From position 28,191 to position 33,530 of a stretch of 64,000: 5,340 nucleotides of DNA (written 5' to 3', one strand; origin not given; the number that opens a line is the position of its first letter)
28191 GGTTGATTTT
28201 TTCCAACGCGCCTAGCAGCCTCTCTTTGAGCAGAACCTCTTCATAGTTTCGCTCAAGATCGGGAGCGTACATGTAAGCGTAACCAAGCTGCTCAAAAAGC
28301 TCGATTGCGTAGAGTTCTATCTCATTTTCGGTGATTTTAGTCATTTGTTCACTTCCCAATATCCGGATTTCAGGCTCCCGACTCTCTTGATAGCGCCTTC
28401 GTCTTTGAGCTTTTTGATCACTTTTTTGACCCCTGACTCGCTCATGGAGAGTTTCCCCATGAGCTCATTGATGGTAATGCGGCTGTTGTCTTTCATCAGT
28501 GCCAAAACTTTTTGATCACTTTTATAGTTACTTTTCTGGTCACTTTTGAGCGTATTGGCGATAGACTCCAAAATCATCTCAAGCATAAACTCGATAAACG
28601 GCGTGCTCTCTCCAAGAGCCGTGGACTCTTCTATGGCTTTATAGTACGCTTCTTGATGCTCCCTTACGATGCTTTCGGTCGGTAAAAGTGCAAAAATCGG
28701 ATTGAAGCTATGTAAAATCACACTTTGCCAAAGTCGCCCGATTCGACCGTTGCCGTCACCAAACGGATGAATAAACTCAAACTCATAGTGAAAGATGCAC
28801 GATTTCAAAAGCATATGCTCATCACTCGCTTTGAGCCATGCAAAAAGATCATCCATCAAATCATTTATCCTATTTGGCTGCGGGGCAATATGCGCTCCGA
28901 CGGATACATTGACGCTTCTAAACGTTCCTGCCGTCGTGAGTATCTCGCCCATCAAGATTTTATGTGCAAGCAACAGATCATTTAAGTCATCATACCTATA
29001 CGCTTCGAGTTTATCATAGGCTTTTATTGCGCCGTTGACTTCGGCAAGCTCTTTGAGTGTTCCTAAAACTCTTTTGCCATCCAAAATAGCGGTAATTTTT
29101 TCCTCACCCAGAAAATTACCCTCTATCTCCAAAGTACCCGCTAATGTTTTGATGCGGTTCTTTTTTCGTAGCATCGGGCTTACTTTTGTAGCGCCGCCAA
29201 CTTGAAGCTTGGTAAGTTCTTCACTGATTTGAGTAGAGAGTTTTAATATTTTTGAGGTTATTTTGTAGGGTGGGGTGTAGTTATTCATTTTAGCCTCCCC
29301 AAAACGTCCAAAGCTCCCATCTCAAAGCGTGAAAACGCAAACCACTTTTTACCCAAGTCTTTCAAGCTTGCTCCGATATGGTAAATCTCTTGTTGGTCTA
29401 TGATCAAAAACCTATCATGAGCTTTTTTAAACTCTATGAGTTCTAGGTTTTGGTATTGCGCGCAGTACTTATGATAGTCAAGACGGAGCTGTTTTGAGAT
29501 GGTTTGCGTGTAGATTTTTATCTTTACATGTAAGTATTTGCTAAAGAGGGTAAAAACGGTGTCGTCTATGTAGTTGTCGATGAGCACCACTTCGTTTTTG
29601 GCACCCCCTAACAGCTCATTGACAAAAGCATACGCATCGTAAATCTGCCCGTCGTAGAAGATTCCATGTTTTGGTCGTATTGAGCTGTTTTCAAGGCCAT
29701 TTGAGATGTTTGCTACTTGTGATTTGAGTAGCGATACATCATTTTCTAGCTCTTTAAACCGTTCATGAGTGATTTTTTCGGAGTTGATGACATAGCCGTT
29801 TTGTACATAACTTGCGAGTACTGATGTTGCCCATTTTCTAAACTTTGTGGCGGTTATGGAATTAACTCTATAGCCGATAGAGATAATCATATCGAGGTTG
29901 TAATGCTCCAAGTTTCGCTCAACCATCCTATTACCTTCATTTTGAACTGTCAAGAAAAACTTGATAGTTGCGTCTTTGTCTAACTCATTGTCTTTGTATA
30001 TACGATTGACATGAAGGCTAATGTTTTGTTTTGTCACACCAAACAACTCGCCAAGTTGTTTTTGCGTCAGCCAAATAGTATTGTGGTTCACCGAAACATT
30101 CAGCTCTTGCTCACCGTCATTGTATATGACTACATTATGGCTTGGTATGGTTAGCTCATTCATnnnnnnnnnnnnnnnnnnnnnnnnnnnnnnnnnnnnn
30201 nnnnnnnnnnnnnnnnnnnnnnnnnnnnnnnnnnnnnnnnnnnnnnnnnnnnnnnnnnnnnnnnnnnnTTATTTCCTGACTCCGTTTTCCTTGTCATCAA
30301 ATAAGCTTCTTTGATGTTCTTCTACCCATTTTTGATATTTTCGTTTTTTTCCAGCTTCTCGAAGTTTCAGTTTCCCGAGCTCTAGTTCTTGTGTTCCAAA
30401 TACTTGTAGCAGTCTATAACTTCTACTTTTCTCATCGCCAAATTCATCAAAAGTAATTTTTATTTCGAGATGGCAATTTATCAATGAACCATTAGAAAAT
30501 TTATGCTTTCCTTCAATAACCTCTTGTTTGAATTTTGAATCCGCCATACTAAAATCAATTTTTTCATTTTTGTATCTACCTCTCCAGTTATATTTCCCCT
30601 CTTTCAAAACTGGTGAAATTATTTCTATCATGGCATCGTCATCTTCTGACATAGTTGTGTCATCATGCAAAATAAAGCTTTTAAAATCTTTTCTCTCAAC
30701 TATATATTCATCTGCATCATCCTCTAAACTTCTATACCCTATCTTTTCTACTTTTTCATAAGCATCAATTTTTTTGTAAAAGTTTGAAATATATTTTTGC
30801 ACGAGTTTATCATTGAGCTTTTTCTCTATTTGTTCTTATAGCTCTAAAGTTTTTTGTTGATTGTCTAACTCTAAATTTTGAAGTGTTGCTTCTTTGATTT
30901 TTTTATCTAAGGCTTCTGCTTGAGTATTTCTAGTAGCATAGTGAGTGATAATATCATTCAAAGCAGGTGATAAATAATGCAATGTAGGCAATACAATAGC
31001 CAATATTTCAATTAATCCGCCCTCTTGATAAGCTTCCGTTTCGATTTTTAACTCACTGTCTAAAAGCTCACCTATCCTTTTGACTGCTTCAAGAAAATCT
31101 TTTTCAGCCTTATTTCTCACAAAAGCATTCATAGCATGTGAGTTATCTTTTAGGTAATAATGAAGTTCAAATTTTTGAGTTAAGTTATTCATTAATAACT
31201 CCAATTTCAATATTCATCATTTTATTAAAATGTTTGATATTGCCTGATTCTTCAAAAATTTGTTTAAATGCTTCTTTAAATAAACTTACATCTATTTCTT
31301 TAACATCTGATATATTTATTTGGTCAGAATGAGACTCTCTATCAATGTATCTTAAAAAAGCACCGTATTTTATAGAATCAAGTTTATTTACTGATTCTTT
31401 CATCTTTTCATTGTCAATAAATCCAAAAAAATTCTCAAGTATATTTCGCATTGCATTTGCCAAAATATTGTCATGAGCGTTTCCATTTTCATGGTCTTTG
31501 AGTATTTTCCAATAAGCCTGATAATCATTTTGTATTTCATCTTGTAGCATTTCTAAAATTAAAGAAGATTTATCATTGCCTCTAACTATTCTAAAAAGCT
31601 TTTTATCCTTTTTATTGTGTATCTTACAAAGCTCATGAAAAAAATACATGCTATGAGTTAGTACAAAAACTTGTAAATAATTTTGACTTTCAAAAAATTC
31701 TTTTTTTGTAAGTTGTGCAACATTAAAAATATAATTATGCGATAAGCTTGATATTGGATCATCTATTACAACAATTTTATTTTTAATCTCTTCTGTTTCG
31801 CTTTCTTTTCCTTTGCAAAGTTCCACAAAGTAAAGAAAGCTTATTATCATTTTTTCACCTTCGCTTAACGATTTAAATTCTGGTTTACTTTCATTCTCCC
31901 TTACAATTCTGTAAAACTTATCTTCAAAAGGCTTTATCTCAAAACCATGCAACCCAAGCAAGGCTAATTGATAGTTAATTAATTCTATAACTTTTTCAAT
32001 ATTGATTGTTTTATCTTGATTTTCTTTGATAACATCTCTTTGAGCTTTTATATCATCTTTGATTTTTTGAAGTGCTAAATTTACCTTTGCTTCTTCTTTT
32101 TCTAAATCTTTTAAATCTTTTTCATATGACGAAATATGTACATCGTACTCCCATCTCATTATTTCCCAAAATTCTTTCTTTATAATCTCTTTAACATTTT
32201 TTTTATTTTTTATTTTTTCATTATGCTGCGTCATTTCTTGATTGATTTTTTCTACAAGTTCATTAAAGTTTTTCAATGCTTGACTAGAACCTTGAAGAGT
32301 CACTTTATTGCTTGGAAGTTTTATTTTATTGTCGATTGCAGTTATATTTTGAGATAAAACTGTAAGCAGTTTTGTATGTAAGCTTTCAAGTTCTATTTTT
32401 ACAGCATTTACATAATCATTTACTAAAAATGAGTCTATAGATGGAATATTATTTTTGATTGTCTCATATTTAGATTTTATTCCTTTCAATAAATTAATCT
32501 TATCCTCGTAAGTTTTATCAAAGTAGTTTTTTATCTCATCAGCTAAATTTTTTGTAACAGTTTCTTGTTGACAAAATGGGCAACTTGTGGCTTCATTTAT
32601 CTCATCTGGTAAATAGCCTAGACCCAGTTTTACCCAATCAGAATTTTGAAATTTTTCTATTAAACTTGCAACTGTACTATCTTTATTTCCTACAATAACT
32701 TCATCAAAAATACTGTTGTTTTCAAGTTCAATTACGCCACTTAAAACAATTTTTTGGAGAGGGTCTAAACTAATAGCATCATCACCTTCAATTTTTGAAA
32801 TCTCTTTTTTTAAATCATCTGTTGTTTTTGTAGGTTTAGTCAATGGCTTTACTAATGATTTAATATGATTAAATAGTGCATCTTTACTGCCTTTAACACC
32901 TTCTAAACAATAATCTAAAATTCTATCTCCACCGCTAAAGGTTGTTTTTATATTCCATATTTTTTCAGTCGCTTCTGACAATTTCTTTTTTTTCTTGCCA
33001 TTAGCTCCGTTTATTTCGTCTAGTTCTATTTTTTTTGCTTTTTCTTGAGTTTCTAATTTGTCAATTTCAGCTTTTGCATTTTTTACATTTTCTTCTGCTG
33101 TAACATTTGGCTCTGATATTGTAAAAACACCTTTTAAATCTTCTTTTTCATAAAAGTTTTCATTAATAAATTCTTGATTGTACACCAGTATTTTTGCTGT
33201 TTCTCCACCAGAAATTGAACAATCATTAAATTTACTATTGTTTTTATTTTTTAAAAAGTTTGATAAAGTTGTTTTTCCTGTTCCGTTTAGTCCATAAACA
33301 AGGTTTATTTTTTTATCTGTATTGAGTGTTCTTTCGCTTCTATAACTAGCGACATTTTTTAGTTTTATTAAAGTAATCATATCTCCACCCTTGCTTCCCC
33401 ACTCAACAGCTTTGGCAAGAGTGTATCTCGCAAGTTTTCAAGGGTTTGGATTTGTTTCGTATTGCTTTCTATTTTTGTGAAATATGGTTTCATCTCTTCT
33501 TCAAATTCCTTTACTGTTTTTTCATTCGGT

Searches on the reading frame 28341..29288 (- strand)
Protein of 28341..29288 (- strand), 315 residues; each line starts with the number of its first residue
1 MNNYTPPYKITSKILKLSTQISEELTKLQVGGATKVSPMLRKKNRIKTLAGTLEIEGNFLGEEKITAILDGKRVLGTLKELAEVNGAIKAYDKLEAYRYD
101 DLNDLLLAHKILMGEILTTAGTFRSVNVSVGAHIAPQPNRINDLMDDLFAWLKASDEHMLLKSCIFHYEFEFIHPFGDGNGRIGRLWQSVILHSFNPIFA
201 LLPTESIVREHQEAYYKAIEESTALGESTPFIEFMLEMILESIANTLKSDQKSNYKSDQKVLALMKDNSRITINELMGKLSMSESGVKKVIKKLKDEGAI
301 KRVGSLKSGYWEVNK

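Call 61: search_protein_families(library=pfam, proteins=[window:28341-29288:-], max_evalue=0.001)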
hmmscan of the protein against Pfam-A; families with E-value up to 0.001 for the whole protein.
window:28341-29288:- (315 aa): 3 families
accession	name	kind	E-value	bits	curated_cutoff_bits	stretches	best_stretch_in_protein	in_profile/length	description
PF02661.23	Fic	-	5e-22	79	24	1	101-192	3-93/93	Fic/DOC family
PF13412.12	HTH_24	-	1.6e-09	37.6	21.9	1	257-301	4-48/48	Winged helix-turn-helix DNA-binding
PF08279.18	HTH_11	-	2.5e-06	27.7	25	1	261-310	5-54/55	HTH domain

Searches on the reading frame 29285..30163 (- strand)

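Call 61: search_protein_families(library=pfam, proteins=[window:29285-30163:-], max_evalue=0.001)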
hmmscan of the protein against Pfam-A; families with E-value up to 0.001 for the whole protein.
window:29285-30163:- (292 aa): 1 family
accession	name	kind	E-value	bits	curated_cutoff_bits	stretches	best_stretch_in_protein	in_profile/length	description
PF13310.11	Virulence_RhuM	-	2.2e-24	86.6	33.7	1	65-137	1-73/252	Virulence protein RhuM family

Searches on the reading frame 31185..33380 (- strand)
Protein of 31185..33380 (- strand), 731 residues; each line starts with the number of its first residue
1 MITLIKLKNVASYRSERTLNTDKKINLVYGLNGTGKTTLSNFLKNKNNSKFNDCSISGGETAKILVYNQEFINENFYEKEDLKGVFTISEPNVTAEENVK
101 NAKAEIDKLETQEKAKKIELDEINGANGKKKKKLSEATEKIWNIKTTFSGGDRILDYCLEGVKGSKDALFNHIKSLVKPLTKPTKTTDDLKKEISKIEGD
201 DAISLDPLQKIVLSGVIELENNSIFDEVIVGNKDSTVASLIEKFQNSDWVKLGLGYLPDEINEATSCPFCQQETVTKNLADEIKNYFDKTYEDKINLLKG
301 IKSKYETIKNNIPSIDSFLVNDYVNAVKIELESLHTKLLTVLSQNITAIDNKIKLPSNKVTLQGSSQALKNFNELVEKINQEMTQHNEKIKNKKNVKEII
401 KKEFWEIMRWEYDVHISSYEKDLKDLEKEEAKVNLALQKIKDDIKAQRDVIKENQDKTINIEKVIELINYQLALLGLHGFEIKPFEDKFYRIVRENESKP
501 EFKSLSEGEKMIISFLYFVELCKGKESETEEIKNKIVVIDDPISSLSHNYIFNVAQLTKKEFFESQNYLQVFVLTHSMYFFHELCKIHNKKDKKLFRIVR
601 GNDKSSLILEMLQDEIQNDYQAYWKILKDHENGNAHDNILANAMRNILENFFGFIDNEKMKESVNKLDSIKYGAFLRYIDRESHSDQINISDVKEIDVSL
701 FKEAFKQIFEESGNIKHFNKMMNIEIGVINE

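Call 16: search_protein_families(library=pfam, proteins=[window:31185-33380:-])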
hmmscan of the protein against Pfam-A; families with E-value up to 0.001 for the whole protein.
window:31185-33380:- (731 aa): 3 families
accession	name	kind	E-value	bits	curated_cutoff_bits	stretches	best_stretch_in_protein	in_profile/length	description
PF13166.12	AAA_13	-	1.2e-120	404.8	36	1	11-710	3-713/713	AAA domain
PF13304.12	AAA_21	-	7e-05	23.5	27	0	420-580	190-302/304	AAA domain, putative AbiEii toxin, Type IV TA system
PF02463.25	SMC_N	-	0.00019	21.4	40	0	2-155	2-144/220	RecF/RecN/SMC N terminal domain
